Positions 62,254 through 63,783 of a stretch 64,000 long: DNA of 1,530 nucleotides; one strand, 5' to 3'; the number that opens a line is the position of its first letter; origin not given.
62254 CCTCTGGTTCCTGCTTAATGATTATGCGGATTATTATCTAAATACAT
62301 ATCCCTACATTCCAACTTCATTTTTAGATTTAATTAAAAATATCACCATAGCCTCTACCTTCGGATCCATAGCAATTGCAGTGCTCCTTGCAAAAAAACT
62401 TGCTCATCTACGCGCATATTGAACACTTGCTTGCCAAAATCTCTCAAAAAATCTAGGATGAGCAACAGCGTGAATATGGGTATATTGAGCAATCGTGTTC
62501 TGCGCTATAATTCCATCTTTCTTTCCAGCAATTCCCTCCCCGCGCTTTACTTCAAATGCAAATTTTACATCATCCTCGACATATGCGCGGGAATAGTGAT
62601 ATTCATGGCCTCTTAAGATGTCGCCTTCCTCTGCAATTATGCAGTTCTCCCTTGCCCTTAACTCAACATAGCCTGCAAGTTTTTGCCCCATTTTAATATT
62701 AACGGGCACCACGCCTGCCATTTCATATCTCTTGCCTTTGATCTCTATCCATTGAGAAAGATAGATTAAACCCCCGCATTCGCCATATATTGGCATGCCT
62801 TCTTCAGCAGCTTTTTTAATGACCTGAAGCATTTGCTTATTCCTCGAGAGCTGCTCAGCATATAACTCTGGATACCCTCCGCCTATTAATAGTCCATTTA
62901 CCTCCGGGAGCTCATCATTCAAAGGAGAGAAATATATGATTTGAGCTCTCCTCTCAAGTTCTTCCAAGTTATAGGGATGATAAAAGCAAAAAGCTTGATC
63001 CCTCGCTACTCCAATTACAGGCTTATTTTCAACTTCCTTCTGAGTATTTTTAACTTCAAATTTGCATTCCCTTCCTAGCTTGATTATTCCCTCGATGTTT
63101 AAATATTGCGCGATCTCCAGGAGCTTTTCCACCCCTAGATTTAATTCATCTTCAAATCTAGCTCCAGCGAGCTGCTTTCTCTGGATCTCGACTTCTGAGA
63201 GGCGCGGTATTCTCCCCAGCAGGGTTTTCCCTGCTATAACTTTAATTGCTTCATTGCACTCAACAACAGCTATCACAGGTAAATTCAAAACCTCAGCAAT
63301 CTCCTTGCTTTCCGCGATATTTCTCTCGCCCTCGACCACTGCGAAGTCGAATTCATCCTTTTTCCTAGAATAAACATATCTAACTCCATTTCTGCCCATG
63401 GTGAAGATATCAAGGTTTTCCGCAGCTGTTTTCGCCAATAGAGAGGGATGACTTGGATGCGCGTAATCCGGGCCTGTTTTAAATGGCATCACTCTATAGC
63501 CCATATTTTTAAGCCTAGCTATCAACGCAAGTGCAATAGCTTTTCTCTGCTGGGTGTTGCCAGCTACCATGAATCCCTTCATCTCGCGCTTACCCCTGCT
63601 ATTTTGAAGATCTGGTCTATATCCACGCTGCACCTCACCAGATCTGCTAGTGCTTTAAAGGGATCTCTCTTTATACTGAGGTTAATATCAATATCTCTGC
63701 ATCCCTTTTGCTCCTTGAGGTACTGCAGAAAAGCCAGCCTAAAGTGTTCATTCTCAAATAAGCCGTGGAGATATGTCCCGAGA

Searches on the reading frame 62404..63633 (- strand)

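Call 94: search_protein_families(library=pfam, proteins=[window:62404-63633:-], max_evalue=0.00001)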
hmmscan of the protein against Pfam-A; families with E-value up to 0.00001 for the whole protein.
window:62404-63633:- (409 aa): 1 family
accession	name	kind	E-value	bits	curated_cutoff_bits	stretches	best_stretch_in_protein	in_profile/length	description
PF07685.20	GATase_3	-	9.4e-40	136.8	27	1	207-391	2-193/196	CobB/CobQ-like glutamine amidotransferase domain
